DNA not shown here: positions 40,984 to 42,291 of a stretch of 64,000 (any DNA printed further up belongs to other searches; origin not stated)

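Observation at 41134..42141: RelA/SpoT-domain (toxSAS/CapRel-like) gene fused in operon context to a TIR gene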

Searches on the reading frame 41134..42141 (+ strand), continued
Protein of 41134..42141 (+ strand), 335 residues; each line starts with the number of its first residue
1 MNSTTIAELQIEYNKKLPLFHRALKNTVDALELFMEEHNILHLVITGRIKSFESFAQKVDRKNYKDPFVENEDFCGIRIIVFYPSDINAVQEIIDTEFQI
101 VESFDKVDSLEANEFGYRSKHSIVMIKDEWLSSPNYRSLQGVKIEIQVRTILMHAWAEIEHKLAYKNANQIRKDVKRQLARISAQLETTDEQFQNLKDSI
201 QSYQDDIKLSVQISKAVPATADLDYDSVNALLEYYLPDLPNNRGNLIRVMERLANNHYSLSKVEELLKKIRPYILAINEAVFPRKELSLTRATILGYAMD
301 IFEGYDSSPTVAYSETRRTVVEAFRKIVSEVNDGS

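Call 41: search_protein_families(library=padloc, proteins=[L163:627-1301:+, L163:1306-1857:+, L163:1904-3076:+, L163:3080-3655:+, L163:3674-4177:+, L163:4227-4718:+, L163:4731-5735:+, L163:5750-6373:+, L163:6492-7280:+, L001:6157-6825:+], max_evalue=0.001)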
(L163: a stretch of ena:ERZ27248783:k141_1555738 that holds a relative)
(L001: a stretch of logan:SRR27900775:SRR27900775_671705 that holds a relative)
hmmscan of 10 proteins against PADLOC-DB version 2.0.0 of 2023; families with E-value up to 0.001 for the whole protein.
L163:627-1301:+ (224 aa): 2 families
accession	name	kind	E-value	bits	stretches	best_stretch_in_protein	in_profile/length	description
PDLC00428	ThsB1|ThsB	-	4e-83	277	1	1-223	1-218/219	TIR-like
PDLC00438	ThsB1|ThsB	-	5.6e-16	57.1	1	1-223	1-205/206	TIR-like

L163:1306-1857:+ (183 aa): 11 families
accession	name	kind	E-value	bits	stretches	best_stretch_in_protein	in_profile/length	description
PDLC00436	ThsB1|ThsB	-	2.7e-60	201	1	2-181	3-182/183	TIR-like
PDLC00423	ThsB1|ThsB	-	7.8e-42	141.1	1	31-157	28-153/190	TIR-like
PDLC00419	ThsB1|ThsB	-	3.1e-40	135.7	1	29-173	18-159/165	TIR-like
PDLC00422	ThsB1|ThsB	-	1.9e-29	100.6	1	1-162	1-164/194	TIR-like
PDLC00437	ThsB1|ThsB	-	2.6e-22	77.2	1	60-161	3-104/129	TIR-like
PDLC00425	ThsB1|ThsB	-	1.7e-12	45.2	1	40-157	253-368/389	TIR-like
PDLC00426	ThsB1|ThsB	-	2.7e-11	41.4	1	38-121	237-322/352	TIR-like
PDLC02012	SAVED5--SAVED_TIR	-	2.1e-07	28.4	1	37-117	12-88/404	-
PDLC00430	ThsB1|ThsB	-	9.4e-06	23.4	1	38-70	64-97/269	TIR-like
PDLC00418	ThsB1|ThsB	-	1.9e-05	22.6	1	38-120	4-88/155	TIR-like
PDLC03825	spbK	-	4.1e-05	21.2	1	33-66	142-176/308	-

L163:1904-3076:+ (390 aa): 3 families
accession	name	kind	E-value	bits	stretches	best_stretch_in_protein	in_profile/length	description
PDLC00434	ThsB1|ThsB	-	9.4e-111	368.7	1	1-389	7-394/396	TIR-like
PDLC02012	SAVED5--SAVED_TIR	-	3.3e-08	31.1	1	134-211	14-91/404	-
PDLC05062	PDC-S66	-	1.5e-07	29.2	1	134-213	149-228/282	-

L163:3080-3655:+ (191 aa): 0 families

L163:3674-4177:+ (167 aa): 4 families
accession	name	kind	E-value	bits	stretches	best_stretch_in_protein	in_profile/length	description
PDLC00433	ThsB1|ThsB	-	3.1e-69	230.2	1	3-166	2-161/164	TIR-like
PDLC04688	PDC-M50B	-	8.5e-59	196.4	1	3-166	2-159/162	-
PDLC00431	ThsB1|ThsB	-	5.3e-51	171.2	1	3-167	2-161/162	TIR-like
PDLC00418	ThsB1|ThsB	-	2.4e-08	32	1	3-98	4-101/155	TIR-like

L163:4227-4718:+ (163 aa): 7 families
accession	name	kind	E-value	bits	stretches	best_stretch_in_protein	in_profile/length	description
PDLC00431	ThsB1|ThsB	-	6.9e-70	232.6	1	1-163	1-162/162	TIR-like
PDLC04688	PDC-M50B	-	2.1e-64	214.6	1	1-160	1-158/162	-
PDLC00433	ThsB1|ThsB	-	1.9e-47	159.3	1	1-158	1-158/164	TIR-like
PDLC00418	ThsB1|ThsB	-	2.1e-06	25.7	1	50-105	50-105/155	TIR-like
PDLC00429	ThsB1|ThsB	-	1.3e-05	23.3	1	4-105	6-107/167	TIR-like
PDLC00428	ThsB1|ThsB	-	7.2e-05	21.2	1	1-87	1-99/219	TIR-like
PDLC00438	ThsB1|ThsB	-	0.00064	17.7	0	1-77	1-72/206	TIR-like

L163:4731-5735:+ (334 aa): 1 family
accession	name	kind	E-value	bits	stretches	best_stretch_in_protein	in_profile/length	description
PDLC04999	PDC-S33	-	1.5e-16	58.7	1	25-187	49-210/349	-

L163:5750-6373:+ (207 aa): 4 families
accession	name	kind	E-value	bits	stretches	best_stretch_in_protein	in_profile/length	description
PDLC04688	PDC-M50B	-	4e-51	171.4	1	1-204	1-158/162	-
PDLC00431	ThsB1|ThsB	-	1.5e-48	163.3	1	1-207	1-162/162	TIR-like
PDLC00433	ThsB1|ThsB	-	1.4e-32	110.9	1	1-127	1-121/164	TIR-like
PDLC00418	ThsB1|ThsB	-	2.2e-07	28.8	1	2-100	4-101/155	TIR-like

L163:6492-7280:+ (262 aa): 3 families
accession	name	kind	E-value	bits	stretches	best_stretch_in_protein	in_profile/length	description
PDLC00430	ThsB1|ThsB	-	5.1e-80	266.9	1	1-251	1-263/269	TIR-like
PDLC00435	ThsB1|ThsB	-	1.2e-38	131.3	1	1-249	1-262/281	TIR-like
PDLC00423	ThsB1|ThsB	-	6.3e-05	20.7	1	51-95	24-69/190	TIR-like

L001:6157-6825:+ (222 aa): 2 families
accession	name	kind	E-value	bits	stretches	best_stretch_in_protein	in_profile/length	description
PDLC00428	ThsB1|ThsB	-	1.4e-73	245.8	1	1-220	1-218/219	TIR-like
PDLC00438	ThsB1|ThsB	-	1.2e-13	49.5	1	1-220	1-205/206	TIR-like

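Call 45: search_protein_families(library=ncbifam, proteins=[window:41134-42138:+], max_evalue=0.001)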
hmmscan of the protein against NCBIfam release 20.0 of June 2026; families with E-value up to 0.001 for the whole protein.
window:41134-42138:+ (335 aa): 3 families
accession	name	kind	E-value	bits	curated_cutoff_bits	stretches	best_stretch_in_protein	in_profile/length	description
NF053588.1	GTPPhKinYjbM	equivalog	4.8e-23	82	320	1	36-205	32-197/201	GTP diphosphokinase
TIGR00691.1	spoT_relA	subfamily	1.2e-06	27.2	499.2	1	21-214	185-364/687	RelA/SpoT family protein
NF008124.0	PRK10872.1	equivalog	0.00015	20.4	728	1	24-166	229-358/744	GTP diphosphokinase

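Call 51: predict_structure(alignment_id=A3)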
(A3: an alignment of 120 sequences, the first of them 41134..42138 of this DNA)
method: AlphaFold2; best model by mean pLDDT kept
length: 335 residues; sequences in the alignment: 120
mean_pLDDT: 94.4   pTM: 0.87
mean pLDDT of the five models: 94.4, 94.4, 94.3, 93.4, 92.6
residues with pLDDT >= 90: 286; 70-90: 45; 50-70: 3; < 50: 1
segments of 3 or more residues with pLDDT < 50: none
pLDDT, mean of each block of 10 residues (from residue 1): 82 98 98 98 98 96 95 97 97 98 91 81 98 97 98 92 78 88 93 97 97 95 98 97 97 97 98 97 91 98 93 95 97 81
secondary structure, 60 per line:
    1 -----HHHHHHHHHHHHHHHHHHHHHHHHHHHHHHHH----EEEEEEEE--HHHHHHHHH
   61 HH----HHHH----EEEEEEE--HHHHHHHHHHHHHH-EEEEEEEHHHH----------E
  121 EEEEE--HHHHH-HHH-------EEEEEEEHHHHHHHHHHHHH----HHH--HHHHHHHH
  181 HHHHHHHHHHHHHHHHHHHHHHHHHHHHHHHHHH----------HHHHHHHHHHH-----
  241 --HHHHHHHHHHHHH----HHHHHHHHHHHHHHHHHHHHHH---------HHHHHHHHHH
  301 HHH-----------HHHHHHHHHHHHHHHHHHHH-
elements in order: H6-37 E42-49 H52-62 H67-70 E75-81 H84-97 E99-105 H106-109 E120-125 H128-132 E144-150 H151-163 H173-214 H225-235 H243-255 H260-281 H291-303 H315-334
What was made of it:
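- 41134..42141 (+): RSH gene: 335-aa small alarmone synthetase. Residues 1-214 form the RelQ/RelP-like catalytic domain. Residues 225-334 form an orphan five-helix C-terminal domain. AF2 model pLDDT 94.4 (call 51).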

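Call 53: fold_search(model_id=the predicted structure, library=pdb)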
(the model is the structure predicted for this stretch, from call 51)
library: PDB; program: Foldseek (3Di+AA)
matches with E <= 10: 327; with E <= 0.001: 59
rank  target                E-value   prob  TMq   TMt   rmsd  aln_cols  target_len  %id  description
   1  2be3_A                1.2e-11  1.00  0.49  0.77   3.5       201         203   25  Structure of a GTP Pyrophosphokinase Family Protein from Streptococcus pneumoniae (released 2005-12-06)
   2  6fgk_D                8.4e-11  1.00  0.48  0.84   2.9       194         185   29  Crystal structure of the small alarmone synthethase 2 from Bacillus subtilis (released 2018-02-07)
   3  6ewz_B                9.9e-11  1.00  0.48  0.77   3.9       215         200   24  Crystal structure of RelP (SAS2) from Staphylococcus aureus bound to AMPCPP and GTP in the pre-catalytic state (released 2018-01-24)
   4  3l9d_B                1.3e-10  1.00  0.46  0.77   3.8       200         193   26  The Crystal Structure of smu.1046c from Streptococcus mutans UA159 (released 2011-01-12)
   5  5ded_E                2.0e-10  1.00  0.46  0.78   3.8       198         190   27  Crystal structure of the small alarmone synthethase 1 from Bacillus subtilis bound to its product pppGpp (released 2015-10-28)
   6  5dec_B                2.7e-10  1.00  0.47  0.79   3.8       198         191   28  Crystal structure of the small alarmone synthetase 1 from Bacillus subtilis (released 2015-10-28)
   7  6fgk_A                2.8e-10  1.00  0.48  0.84   2.9       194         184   29  Crystal structure of the small alarmone synthethase 2 from Bacillus subtilis (released 2018-02-07)
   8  6fgj_A                3.0e-10  1.00  0.49  0.81   2.9       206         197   24  Crystal structure of the small alarmone synthethase 2 from Staphylococcus aureus (released 2018-02-07)
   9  6ex0_B                3.5e-10  1.00  0.48  0.80   2.7       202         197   24  Crystal structure of RelP (SAS2) from Staphylococcus aureus bound to pppGpp in the post-catalytic state (released 2018-01-24)
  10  6fgj_B                3.5e-10  1.00  0.49  0.80   3.1       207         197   25  Crystal structure of the small alarmone synthethase 2 from Staphylococcus aureus (released 2018-02-07)
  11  6ex0_A                3.7e-10  1.00  0.48  0.80   3.2       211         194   22  Crystal structure of RelP (SAS2) from Staphylococcus aureus bound to pppGpp in the post-catalytic state (released 2018-01-24)
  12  6ewz_A                3.9e-10  1.00  0.49  0.79   3.4       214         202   24  Crystal structure of RelP (SAS2) from Staphylococcus aureus bound to AMPCPP and GTP in the pre-catalytic state (released 2018-01-24)
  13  5ded_B                4.1e-10  1.00  0.46  0.77   3.9       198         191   26  Crystal structure of the small alarmone synthethase 1 from Bacillus subtilis bound to its product pppGpp (released 2015-10-28)
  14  6fgk_B                4.6e-10  1.00  0.48  0.84   3.0       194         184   29  Crystal structure of the small alarmone synthethase 2 from Bacillus subtilis (released 2018-02-07)
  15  5ded_C                4.6e-10  1.00  0.47  0.78   4.0       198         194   27  Crystal structure of the small alarmone synthethase 1 from Bacillus subtilis bound to its product pppGpp (released 2015-10-28)
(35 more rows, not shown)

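Call 58: search_protein_families(library=pfam, proteins=[L083:5984-7483:+, L083:3067-4485:+, L083:2405-2968:+, L083:1075-2379:+, L083:7541-8254:+], max_evalue=1)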
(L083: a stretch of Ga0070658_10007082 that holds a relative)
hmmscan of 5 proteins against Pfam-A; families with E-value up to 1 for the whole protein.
L083:5984-7483:+ (500 aa): 8 families
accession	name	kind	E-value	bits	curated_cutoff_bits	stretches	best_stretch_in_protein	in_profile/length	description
PF02384.22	N6_Mtase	-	1.8e-68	231.6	20.4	1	133-447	7-294/311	N-6 DNA Methylase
PF12161.14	HsdM_N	-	1.1e-12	49.1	24.5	1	13-117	2-133/135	HsdM N-terminal domain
PF07669.17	Eco57I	-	3.6e-09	37.4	25.3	1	239-353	69-165/171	Eco57I restriction-modification methylase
PF01170.24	UPF0020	-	1.9e-05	24.9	22.3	1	160-272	16-136/197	RMKL-like, methyltransferase domain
PF20473.4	MmeI_Mtase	-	0.00014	21.6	27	1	175-232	22-84/259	MmeI, DNA-methyltransferase domain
PF05175.20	MTS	-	0.0087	16.1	23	1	246-290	87-133/170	Methyltransferase small domain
PF19570.5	DUF6088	-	0.19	11.9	25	1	309-361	2-53/172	Family of unknown function (DUF6088)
PF05971.18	Methyltransf_10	-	0.22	11.3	23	1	248-321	169-235/299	RNA methyltransferase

L083:3067-4485:+ (473 aa): 3 families
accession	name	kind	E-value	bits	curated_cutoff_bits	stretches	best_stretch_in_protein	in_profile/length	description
PF18185.7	STALD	-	2.3e-69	233.5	24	1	262-469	1-210/211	Sir2- and TIR-associating SLOG family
PF13289.12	SIR2_2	-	1.5e-30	106.5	24.5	1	110-255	2-141/141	SIR2-like domain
PF24905.1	TTC3_9th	-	0.29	11.4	27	0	423-467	4-53/60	TTC3, helical domain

L083:2405-2968:+ (188 aa): 3 families
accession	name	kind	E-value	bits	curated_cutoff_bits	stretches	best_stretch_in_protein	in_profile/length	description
PF13676.11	TIR_2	-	5e-11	43.6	28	1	44-139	1-92/122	TIR domain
PF08937.16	ThsB_TIR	-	0.0009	20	21.2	1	45-136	1-93/100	Thoeris protein ThsB, TIR-like domain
PF01582.25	TIR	-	0.0099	16.1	21.3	1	86-139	44-97/179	TIR domain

L083:1075-2379:+ (435 aa): 3 families
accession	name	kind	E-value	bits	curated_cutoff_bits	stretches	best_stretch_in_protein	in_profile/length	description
PF01420.25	Methylase_S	-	4.6e-35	121.7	22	2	7-166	1-163/168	Type I restriction modification DNA specificity domain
PF07324.16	DGCR6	-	0.018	15.2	29.6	1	315-429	43-158/194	DiGeorge syndrome critical region 6 (DGCR6) protein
PF01093.22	Clusterin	-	0.082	12.3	23.6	1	148-204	143-199/430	Clusterin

L083:7541-8254:+ (238 aa): 1 family
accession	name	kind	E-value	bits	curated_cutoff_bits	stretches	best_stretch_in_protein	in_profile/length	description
PF17131.11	LolA_like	-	0.0087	16.2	30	1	136-237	70-177/184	Outer membrane lipoprotein-sorting protein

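Call 62: list_cluster_members(proteins=[P0001, P0121])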
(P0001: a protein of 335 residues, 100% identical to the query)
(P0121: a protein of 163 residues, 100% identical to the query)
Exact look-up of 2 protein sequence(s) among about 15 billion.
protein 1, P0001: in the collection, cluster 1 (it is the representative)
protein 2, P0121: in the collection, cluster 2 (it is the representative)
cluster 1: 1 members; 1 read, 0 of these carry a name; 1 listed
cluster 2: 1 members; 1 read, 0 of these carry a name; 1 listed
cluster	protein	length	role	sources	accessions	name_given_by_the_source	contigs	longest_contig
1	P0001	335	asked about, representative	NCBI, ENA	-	-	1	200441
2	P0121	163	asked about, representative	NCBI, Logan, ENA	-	-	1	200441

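Call 78: search_protein_families(library=pfam, alignment_id=A6, max_evalue=0.00001)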
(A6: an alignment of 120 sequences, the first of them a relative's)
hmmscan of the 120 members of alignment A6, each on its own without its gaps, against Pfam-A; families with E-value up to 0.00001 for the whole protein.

A. member 1, L003:6922-7857:- (311 aa): 1 family
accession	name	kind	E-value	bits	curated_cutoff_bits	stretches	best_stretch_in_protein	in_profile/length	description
PF01261.30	AP_endonuc_2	-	1.3e-08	35.3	31.1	1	175-301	108-245/249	Xylose isomerase-like TIM barrel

B. families by the number of members that match (of 120 scanned): 149 families (the first 25 are shown)
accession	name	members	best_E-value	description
PF02518.31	HATPase_c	4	4.8e-25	Histidine kinase-, DNA gyrase B-, and HSP90-like ATPase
PF00512.31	HisKA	3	1.4e-15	His Kinase A (phospho-acceptor) domain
PF14253.11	AbiH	2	7.8e-31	Bacteriophage abortive infection AbiH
PF13180.12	PDZ_2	2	1.6e-27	PDZ domain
PF00595.29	PDZ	2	3.7e-22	PDZ domain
PF17820.7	PDZ_6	2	4.8e-21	PDZ domain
PF01551.29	Peptidase_M23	2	9.8e-16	Peptidase family M23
PF02705.21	K_trans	1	1.5e-156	K+ potassium transporter integral membrane domain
PF04551.19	GcpE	1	1.9e-156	GcpE protein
PF09334.17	tRNA-synt_1g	1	1.6e-150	tRNA synthetases class I (M)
PF00154.27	RecA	1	2.1e-140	recA bacterial DNA recombination protein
PF21570.3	ArgZ-like_C_2nd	1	1e-102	Arginine dihydrolase ArgZ-like, C-terminal, Rossmann fold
PF00920.27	ILVD_EDD_N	1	2.5e-101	Dihydroxy-acid/6-phosphogluconate dehydratase N-terminal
PF02702.23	KdpD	1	7.3e-91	Osmosensitive K+ channel His kinase sensor domain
PF13175.12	AAA_15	1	3.3e-86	AAA ATPase domain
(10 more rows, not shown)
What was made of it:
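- Tried and rejected: Their neighbours are mostly housekeeping genes (call 78).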

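Call 89: find_encoding_contigs(protein=P0016, flank=8000, max_places=2)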
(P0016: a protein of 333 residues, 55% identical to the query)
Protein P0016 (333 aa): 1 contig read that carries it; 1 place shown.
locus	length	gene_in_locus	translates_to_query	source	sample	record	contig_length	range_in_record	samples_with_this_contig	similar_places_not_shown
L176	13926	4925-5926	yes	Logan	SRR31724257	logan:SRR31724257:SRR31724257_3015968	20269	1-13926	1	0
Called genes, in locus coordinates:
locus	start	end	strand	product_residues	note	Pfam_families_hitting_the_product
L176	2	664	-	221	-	?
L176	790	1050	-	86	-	PF01809:YidD (weak)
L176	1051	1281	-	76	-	-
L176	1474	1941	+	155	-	PF27765:UCP032817-like, PF07173:GRDP-like (weak)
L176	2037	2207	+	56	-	-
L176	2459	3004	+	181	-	PF13676:TIR_2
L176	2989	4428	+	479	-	PF13289:SIR2_2, PF18185:STALD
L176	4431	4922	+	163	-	PF08937:ThsB_TIR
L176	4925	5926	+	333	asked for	PF04607:RelA_SpoT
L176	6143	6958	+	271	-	-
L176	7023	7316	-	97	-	-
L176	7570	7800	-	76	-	-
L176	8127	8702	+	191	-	PF04542:Sigma70_r2, PF08281:Sigma70_r4_2 (weak)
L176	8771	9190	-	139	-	PF21549:PRDM2_PR (weak), PF00856:SET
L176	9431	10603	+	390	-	PF04773:FecR, PF16344:FecR_C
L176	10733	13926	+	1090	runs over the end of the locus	PF07660:STN (weak), PF13620:CarboxypepD_reg, PF13715:CarbopepD_reg_2, PF07715:Plug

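Call 99: search_protein_representatives(alignment_id=A2)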
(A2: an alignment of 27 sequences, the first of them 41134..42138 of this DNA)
Query: 27 sequences, 327 profile positions. Proteins with E-value up to 0.001 (for the whole library): 12404; up to 1e-10: 7217; up to 1e-30: 2636. The best 150 are listed.
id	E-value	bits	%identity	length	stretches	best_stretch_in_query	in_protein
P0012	2.8e-166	568.8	-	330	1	1-326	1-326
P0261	6.4e-104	363.9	-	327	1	1-322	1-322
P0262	1.5e-95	336.4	-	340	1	6-283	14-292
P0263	4.6e-95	334.8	-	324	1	5-322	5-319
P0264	7.6e-94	330.8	-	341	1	3-262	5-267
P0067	4.3e-92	325.0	-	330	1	1-312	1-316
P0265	2.4e-91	322.6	-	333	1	1-324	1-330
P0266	4.0e-91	321.9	-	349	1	4-276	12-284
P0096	7.0e-91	321.0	-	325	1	1-315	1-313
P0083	8.1e-88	311.0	-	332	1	1-325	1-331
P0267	9.1e-88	310.8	-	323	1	1-325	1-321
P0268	2.7e-87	309.3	-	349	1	1-304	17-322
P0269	8.9e-87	307.6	-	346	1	3-325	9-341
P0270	4.7e-86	305.2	-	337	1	1-322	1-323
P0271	1.1e-85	304.0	-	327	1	3-266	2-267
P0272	2.9e-85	302.6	-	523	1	3-323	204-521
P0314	9.5e-72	258.2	-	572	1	5-231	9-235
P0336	4.6e-66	239.5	-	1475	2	13-196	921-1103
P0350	1.1e-61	225.0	-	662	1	6-198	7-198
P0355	1.2e-59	218.4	-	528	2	9-198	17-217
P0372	1.7e-55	204.7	-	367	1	3-298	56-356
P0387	4.5e-52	193.5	-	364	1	9-292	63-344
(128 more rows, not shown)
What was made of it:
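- The RSH clade collapses into a single 50%-identity cluster (call 99). The clade is small, a single 50% cluster, so one ancestral insertion could explain much of the pattern (call 99).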
